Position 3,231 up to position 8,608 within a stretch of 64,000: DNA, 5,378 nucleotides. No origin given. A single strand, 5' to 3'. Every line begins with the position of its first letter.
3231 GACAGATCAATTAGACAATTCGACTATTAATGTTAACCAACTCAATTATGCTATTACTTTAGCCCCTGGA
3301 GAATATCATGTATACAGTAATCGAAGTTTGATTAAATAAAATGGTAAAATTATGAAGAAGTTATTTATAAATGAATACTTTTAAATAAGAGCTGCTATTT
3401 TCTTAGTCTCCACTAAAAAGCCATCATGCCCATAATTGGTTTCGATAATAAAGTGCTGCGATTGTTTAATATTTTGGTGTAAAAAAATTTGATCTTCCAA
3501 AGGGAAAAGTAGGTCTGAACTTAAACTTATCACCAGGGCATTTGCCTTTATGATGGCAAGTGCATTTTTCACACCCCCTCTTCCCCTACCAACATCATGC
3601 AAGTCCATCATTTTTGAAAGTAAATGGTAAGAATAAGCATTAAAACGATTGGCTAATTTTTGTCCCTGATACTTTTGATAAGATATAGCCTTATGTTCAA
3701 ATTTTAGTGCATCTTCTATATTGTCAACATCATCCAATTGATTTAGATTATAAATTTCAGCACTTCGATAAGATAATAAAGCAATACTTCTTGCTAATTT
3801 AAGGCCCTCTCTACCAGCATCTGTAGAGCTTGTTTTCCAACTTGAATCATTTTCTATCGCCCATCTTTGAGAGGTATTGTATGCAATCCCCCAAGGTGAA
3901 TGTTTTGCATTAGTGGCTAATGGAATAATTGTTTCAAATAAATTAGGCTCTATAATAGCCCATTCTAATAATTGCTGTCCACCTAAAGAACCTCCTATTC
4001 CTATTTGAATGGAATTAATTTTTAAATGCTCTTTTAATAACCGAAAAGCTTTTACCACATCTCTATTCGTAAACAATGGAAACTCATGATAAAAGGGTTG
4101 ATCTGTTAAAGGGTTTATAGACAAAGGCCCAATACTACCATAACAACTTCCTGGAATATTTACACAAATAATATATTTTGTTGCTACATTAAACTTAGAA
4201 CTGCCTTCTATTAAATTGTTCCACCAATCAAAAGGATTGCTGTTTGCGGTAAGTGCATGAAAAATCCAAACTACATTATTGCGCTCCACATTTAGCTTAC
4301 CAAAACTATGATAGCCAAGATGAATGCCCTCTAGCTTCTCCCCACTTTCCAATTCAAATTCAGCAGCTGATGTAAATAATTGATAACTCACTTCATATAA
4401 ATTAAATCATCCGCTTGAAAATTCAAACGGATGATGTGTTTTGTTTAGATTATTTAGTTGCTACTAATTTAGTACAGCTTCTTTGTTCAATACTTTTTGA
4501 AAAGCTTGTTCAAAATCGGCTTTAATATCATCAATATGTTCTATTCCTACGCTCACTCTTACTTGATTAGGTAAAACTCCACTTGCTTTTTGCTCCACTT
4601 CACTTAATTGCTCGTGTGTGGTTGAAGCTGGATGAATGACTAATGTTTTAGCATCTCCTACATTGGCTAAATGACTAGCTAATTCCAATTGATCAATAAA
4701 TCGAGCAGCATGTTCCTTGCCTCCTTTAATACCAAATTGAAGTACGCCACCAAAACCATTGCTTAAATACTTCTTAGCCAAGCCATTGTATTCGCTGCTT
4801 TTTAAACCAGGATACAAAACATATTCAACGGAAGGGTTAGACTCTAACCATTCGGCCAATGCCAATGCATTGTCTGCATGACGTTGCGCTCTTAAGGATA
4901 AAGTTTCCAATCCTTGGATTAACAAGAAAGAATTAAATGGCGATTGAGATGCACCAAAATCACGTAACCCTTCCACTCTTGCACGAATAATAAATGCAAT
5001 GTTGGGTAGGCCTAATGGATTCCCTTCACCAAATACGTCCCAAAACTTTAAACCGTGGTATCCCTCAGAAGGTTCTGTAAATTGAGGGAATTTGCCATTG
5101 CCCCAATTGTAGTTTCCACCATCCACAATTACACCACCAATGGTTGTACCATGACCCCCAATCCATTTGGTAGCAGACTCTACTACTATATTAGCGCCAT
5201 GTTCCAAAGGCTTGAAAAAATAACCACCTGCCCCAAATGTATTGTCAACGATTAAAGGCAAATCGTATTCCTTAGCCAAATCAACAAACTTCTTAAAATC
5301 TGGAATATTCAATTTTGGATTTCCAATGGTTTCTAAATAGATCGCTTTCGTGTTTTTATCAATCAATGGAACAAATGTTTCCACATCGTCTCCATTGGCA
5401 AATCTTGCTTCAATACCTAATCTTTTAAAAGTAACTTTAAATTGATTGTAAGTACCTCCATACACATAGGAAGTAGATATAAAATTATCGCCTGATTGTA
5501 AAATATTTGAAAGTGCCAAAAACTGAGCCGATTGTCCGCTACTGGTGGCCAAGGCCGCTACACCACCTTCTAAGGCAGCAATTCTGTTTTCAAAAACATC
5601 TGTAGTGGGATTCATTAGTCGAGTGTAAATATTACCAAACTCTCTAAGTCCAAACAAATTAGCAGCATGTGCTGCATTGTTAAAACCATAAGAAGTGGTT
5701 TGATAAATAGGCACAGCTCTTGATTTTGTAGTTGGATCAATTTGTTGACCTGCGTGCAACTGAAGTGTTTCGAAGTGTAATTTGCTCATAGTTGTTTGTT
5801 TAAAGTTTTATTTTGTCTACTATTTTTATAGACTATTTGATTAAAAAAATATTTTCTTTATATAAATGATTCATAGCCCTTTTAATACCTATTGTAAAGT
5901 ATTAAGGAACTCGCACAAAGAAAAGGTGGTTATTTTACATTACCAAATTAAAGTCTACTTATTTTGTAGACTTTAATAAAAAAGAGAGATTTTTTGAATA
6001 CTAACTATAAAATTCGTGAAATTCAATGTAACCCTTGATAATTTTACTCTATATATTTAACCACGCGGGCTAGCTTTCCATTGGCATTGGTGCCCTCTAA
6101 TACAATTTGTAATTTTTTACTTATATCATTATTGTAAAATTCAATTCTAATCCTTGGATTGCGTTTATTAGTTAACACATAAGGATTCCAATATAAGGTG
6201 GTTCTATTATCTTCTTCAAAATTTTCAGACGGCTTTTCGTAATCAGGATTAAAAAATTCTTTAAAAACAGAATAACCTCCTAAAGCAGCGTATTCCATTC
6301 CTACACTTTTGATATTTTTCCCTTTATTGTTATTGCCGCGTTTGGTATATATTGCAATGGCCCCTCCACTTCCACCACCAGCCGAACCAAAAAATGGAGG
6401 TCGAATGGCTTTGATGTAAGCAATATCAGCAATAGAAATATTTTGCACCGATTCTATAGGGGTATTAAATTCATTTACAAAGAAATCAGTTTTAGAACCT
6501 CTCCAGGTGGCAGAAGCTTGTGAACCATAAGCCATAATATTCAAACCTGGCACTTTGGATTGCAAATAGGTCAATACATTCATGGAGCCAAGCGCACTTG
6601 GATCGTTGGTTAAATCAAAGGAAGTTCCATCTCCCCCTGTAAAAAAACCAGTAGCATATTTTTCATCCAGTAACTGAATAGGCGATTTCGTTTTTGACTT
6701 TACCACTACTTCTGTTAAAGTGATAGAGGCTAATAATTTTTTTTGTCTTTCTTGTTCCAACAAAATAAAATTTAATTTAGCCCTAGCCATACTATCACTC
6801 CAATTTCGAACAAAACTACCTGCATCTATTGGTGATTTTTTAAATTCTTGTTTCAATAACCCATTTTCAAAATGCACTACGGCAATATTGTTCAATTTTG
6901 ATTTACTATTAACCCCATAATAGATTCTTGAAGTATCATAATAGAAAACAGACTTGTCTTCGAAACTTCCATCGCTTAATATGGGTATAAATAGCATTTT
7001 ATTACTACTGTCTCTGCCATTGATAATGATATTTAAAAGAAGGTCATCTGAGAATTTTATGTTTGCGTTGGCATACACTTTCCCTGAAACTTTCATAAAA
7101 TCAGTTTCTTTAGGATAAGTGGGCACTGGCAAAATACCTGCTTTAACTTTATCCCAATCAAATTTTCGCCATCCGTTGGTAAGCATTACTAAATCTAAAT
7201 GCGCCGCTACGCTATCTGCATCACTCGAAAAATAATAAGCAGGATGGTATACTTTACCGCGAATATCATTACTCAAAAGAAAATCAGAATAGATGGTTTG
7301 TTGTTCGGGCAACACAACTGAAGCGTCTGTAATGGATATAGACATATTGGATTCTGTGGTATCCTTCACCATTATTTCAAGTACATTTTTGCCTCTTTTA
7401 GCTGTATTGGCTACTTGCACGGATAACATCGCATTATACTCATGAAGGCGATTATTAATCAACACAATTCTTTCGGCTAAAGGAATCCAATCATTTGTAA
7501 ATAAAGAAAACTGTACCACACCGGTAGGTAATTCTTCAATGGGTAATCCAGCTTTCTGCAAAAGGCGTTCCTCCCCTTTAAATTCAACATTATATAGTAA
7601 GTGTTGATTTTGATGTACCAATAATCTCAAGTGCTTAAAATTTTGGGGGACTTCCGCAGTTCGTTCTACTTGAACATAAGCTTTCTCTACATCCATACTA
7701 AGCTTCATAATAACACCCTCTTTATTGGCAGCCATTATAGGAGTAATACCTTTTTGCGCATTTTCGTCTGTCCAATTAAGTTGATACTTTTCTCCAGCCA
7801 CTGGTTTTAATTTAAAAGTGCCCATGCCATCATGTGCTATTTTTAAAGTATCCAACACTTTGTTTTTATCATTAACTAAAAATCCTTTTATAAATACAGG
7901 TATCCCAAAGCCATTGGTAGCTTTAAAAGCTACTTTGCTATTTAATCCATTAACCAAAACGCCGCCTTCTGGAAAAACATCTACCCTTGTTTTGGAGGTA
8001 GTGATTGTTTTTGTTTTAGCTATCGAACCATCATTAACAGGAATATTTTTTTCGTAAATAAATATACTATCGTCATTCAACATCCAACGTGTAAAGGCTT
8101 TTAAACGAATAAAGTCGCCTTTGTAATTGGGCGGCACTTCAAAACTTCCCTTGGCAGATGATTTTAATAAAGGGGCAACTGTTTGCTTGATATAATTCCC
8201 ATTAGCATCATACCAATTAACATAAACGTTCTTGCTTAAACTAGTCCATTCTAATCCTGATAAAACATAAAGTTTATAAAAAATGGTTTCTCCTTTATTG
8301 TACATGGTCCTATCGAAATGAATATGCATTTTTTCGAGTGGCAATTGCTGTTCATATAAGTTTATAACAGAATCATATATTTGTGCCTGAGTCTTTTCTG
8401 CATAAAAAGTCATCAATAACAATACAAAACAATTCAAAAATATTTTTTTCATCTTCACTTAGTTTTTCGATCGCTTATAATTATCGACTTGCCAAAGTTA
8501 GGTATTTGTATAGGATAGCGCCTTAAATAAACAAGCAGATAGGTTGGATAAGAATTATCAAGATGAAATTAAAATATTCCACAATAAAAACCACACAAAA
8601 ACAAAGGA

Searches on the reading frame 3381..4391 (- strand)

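Call 66: search_protein_families(library=ncbifam, proteins=[window:3381-4391:-], max_evalue=0.001)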
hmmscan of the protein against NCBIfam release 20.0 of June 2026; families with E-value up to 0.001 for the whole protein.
window:3381-4391:- (336 aa): 9 families
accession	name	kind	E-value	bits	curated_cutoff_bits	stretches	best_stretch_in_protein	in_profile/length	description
TIGR01392.2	MetX_acetyl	equivalog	2.6e-92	309.6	500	1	10-336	3-346/351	homoserine O-acetyltransferase MetX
NF001209.0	PRK00175.1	equivalog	2.8e-80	270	331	1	4-335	15-367/381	homoserine O-acetyltransferase MetX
NF047917.1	MetX_acetyl_MTB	exception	3.3e-74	250.2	475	1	8-335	11-354/361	homoserine O-acetyltransferase MetX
NF047916.1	MetX_succinyl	exception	6.8e-56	189.8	560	1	8-333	12-359/370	homoserine O-succinyltransferase MetX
NF047915.1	homoser_Ac_Staph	exception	1.1e-41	143.2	500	1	10-333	11-306/320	homoserine O-acetyltransferase MetX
NF005757.0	PRK07581.1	subfamily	9e-35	120.1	332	1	3-327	7-320/339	hypothetical protein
NF005262.1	PRK06765.1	equivalog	4e-34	118.2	450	1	9-332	9-357/366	E22 family MetX-like putative esterase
NF006449.0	PRK08775.1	equivalog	9.2e-26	90.5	296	1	108-336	120-333/344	homoserine O-succinyltransferase MetX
NF005071.0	PRK06489.1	equivalog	9.8e-12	44.6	305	1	9-163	37-191/362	hypothetical protein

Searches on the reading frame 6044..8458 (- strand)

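Call 4: search_protein_families(library=pfam, proteins=[window:6044-8458:-], max_evalue=0.01)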
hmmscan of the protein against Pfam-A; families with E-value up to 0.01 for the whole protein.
window:6044-8458:- (804 aa): 1 family
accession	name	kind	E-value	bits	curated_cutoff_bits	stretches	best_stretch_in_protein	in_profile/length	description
PF01835.25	MG2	-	0.00075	20.3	32.8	1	43-111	1-70/96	MG2 domain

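Call 5: search_protein_families(library=ncbifam, proteins=[window:6044-8458:-], max_evalue=0.01)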
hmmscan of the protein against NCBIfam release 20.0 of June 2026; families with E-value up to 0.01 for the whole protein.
window:6044-8458:- (804 aa): 0 families

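Call 61: search_protein_families(library=pfam, proteins=[window:6044-8458:-], max_evalue=0.01)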
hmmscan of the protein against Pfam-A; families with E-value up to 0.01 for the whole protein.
window:6044-8458:- (804 aa): 1 family
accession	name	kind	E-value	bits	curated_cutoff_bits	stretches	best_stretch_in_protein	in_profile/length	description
PF01835.25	MG2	-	0.00075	20.3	32.8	1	43-111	1-70/96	MG2 domain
